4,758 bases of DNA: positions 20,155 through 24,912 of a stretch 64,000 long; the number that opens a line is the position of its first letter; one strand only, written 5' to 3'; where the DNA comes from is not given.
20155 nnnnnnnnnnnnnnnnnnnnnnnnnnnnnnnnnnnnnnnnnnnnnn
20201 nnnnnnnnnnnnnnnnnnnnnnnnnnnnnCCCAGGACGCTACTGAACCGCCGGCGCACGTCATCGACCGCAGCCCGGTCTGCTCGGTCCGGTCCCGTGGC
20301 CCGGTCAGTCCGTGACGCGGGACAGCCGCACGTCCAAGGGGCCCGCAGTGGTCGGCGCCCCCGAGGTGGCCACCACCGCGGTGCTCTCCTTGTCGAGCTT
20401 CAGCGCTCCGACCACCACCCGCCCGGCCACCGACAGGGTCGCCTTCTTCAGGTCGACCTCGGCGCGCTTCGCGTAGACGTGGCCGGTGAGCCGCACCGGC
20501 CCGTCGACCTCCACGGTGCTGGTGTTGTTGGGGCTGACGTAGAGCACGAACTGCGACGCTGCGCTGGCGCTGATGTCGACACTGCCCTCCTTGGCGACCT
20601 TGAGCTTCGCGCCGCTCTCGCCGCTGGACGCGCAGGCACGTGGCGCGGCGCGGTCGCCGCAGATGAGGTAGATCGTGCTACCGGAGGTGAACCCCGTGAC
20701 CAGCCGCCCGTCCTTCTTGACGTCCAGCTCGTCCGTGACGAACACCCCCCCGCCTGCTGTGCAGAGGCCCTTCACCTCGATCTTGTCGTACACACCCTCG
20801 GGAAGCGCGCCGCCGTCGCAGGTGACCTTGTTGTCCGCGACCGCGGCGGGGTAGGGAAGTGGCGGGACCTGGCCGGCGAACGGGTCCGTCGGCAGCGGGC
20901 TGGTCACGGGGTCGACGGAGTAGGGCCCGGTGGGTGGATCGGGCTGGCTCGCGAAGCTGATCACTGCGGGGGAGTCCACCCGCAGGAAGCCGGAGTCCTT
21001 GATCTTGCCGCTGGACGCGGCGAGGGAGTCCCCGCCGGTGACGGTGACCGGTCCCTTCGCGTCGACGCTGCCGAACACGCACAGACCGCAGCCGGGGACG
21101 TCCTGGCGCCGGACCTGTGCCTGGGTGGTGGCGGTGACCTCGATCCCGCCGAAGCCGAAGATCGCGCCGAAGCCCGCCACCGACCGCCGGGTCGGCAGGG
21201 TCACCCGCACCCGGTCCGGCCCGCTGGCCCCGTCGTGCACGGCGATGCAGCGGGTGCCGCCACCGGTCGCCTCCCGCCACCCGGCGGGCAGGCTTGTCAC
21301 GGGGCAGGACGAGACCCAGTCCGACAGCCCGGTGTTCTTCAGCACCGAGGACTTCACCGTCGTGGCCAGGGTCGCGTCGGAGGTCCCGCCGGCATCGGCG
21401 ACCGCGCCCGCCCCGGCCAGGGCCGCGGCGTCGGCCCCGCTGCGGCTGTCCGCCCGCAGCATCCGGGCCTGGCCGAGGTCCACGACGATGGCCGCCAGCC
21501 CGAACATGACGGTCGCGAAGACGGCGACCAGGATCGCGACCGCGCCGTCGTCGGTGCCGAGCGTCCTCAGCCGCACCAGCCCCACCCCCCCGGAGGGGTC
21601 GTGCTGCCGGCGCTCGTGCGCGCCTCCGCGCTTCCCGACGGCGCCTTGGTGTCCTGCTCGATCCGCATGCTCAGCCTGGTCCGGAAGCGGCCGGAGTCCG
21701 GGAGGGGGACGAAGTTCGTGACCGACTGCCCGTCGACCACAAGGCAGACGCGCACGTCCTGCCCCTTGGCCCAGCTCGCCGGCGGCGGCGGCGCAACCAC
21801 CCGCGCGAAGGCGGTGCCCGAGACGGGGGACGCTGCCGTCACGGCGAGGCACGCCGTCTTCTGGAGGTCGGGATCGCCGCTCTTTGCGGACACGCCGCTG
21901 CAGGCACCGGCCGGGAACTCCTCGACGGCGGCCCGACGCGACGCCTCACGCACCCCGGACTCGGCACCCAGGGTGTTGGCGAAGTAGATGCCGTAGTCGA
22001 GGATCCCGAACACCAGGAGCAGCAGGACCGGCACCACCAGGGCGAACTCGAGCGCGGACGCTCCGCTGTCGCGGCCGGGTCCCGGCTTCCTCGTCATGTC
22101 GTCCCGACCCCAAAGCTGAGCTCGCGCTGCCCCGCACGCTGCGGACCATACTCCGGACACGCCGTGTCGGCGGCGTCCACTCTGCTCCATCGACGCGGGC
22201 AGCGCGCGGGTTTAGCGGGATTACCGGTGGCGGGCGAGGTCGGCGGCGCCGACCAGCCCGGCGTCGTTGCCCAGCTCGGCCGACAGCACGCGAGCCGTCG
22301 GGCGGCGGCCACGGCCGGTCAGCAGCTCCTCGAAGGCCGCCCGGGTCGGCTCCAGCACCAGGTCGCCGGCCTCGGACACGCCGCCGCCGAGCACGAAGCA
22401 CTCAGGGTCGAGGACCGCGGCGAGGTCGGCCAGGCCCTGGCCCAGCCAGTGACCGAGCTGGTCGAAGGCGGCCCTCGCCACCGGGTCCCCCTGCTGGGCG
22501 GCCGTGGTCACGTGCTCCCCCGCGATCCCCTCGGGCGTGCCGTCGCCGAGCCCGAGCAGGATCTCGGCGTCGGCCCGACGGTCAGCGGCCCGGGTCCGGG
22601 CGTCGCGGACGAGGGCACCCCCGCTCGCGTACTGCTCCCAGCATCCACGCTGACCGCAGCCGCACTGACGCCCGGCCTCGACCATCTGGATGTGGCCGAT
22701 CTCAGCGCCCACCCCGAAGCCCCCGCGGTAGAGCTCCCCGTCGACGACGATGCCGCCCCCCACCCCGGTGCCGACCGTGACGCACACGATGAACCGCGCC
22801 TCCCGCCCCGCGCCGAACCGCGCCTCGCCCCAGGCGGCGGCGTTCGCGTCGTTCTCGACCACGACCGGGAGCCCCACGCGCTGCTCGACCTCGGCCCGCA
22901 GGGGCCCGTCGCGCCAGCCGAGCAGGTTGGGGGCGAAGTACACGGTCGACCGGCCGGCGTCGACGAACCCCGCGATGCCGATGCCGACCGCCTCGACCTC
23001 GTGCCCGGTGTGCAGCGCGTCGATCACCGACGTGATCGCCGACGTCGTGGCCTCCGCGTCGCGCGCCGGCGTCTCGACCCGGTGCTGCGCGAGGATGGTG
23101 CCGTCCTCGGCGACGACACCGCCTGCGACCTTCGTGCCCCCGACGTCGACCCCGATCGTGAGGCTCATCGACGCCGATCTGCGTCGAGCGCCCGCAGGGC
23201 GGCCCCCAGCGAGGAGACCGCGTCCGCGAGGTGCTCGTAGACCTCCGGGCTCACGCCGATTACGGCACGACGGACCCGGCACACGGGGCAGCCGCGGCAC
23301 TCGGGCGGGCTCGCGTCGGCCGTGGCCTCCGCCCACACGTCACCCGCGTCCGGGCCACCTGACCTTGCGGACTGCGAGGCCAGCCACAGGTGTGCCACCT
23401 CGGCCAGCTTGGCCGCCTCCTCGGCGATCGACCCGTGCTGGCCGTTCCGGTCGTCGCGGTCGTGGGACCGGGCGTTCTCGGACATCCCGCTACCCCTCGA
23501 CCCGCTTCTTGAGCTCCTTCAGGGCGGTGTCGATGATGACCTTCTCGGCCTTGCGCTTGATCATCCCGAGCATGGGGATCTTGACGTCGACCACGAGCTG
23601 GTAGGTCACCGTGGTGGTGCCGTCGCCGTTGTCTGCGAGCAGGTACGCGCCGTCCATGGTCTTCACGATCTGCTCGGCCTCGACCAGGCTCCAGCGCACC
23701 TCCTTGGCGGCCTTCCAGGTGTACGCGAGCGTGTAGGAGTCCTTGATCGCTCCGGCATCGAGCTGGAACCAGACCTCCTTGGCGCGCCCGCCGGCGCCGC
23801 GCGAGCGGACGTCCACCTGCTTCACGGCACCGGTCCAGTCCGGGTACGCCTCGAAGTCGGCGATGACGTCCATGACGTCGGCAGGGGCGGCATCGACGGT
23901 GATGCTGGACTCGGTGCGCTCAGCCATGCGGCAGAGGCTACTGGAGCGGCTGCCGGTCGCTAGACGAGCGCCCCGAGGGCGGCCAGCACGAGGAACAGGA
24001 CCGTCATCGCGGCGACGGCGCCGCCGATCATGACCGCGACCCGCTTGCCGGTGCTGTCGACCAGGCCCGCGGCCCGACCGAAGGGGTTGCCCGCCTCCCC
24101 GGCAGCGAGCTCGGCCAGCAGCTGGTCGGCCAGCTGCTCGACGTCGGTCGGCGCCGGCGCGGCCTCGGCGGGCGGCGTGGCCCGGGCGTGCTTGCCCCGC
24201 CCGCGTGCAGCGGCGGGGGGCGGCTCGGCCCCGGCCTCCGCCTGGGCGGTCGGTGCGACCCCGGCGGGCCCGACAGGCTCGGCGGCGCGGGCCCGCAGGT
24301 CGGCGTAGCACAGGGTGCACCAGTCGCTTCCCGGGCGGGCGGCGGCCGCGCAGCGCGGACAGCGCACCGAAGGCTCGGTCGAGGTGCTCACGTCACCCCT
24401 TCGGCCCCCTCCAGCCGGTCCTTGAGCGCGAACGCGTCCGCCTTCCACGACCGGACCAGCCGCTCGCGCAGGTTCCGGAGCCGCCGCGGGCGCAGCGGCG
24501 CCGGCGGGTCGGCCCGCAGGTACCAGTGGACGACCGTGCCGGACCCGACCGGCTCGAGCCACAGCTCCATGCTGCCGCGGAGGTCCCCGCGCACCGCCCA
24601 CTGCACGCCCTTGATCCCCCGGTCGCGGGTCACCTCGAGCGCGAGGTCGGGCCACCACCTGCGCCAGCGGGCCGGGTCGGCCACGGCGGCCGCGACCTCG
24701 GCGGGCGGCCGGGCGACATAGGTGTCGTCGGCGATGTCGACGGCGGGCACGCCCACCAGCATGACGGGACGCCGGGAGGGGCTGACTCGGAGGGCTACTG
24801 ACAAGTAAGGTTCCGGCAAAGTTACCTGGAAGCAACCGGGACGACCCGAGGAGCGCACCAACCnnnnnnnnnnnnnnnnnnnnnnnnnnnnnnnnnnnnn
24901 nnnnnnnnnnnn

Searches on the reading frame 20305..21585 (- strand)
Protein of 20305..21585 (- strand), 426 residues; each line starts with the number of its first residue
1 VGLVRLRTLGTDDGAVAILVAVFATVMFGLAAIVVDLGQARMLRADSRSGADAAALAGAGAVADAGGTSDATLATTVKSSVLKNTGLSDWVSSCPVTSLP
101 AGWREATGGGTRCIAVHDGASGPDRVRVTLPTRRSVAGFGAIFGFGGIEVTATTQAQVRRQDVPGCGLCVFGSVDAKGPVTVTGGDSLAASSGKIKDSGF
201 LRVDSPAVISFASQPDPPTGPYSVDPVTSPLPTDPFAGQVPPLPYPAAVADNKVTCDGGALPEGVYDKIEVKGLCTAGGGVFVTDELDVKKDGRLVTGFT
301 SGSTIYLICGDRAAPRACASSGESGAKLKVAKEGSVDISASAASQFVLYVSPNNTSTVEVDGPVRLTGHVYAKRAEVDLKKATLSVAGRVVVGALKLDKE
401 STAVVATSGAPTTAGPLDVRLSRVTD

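Call 24: search_protein_families(library=pfam, proteins=[window:20305-21585:-], max_evalue=0.01)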
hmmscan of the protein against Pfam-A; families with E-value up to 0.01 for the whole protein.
window:20305-21585:- (426 aa): 2 families
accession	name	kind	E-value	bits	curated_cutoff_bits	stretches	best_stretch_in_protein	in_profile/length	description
PF23981.1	DUF7305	-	1.9e-06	28.4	27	1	311-399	102-172/185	Domain of unknown function (DUF7305)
PF13400.11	Tad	-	8.2e-06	26.5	22.3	1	14-60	1-46/47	Putative Flp pilus-assembly TadE/G-like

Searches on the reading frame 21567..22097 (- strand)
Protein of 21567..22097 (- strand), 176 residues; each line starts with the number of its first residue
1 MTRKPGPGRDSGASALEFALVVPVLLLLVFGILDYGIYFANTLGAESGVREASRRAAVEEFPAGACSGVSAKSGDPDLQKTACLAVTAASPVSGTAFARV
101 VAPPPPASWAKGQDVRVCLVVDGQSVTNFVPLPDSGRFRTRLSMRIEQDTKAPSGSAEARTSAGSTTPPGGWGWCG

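Call 24: search_protein_families(library=pfam, proteins=[window:21567-22097:-], max_evalue=0.01)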
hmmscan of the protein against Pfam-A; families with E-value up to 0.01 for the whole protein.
window:21567-22097:- (176 aa): 1 family
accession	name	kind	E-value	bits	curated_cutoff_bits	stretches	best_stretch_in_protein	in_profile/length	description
PF07811.17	TadE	-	1.6e-13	51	22.9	1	12-54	1-43/43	TadE-like protein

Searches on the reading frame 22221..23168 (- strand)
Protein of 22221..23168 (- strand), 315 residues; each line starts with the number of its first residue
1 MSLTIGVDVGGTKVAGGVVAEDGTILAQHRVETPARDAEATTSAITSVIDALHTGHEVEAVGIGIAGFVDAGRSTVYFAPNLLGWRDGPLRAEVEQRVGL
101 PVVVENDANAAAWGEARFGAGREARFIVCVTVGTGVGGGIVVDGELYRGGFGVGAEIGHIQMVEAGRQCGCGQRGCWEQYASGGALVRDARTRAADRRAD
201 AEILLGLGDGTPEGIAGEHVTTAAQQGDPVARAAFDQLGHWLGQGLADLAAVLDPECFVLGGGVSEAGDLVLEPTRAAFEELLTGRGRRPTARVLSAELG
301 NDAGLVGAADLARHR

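Call 24: search_protein_families(library=pfam, proteins=[window:22221-23168:-], max_evalue=0.01)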
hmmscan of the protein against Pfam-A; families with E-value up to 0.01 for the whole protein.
window:22221-23168:- (315 aa): 3 families
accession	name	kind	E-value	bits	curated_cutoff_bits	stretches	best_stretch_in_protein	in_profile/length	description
PF00480.26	ROK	-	1.1e-86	291.4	22.9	1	4-314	1-293/294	ROK family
PF02685.22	Glucokinase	-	5.2e-05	22.8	22.1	1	8-288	4-284/314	Glucokinase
PF01869.26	BcrAD_BadFG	-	0.00023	21.2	31.5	1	5-72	1-76/271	BadF/BadG/BcrA/BcrD ATPase family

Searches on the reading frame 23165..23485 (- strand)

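Call 24: search_protein_families(library=pfam, proteins=[window:23165-23485:-], max_evalue=0.01)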
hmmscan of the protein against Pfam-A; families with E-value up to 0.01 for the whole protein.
window:23165-23485:- (106 aa): 1 family
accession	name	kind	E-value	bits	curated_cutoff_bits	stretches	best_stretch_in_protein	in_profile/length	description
PF17230.7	DUF5304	-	0.0025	18.6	26.8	1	3-100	16-105/143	Family of unknown function (DUF5304)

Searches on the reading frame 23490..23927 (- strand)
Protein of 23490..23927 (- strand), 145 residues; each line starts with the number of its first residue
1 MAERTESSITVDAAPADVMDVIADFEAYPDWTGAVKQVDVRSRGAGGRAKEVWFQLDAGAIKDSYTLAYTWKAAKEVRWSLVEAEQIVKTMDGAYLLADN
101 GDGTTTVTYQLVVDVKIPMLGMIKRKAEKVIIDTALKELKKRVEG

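Call 24: search_protein_families(library=pfam, proteins=[window:23490-23927:-], max_evalue=0.01)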
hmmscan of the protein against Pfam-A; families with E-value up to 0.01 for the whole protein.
window:23490-23927:- (145 aa): 3 families
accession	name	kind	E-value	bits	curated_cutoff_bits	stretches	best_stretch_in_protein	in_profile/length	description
PF03364.25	Polyketide_cyc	-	2.4e-13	50.9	23.4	1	11-139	1-125/126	Polyketide cyclase / dehydrase and lipid transport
PF10604.15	Polyketide_cyc2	-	5e-13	50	27.4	1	4-144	3-142/142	Polyketide cyclase / dehydrase and lipid transport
PF10698.15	DUF2505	-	7.7e-05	23.3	26.9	1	82-133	94-141/158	Protein of unknown function (DUF2505)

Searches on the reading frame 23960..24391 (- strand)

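Call 24: search_protein_families(library=pfam, proteins=[window:23960-24391:-], max_evalue=0.01)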
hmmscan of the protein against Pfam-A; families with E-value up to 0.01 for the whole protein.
window:23960-24391:- (143 aa): 0 families

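Call 85: search_protein_families(library=pfam, proteins=[window:23960-24391:-], max_evalue=0.05)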
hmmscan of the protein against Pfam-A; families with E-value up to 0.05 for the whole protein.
window:23960-24391:- (143 aa): 2 families
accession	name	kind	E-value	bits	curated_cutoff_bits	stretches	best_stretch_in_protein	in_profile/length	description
PF12773.13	DZR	-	0.031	14.9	27.3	1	11-33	1-23/45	Double zinc ribbon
PF18912.6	DZR_2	-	0.031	14.6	27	1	10-39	9-37/56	Double zinc ribbon domain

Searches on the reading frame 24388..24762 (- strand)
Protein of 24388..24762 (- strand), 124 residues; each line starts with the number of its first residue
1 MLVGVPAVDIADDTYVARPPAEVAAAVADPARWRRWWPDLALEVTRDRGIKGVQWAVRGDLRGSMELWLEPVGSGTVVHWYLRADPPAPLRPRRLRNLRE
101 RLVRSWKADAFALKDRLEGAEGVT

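Call 24: search_protein_families(library=pfam, proteins=[window:24388-24762:-], max_evalue=0.01)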
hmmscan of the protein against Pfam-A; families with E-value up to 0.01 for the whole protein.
window:24388-24762:- (124 aa): 1 family
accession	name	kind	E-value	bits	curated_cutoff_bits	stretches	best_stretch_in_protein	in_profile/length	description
PF10604.15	Polyketide_cyc2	-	4.8e-08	33.8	27.4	1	13-58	7-54/142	Polyketide cyclase / dehydrase and lipid transport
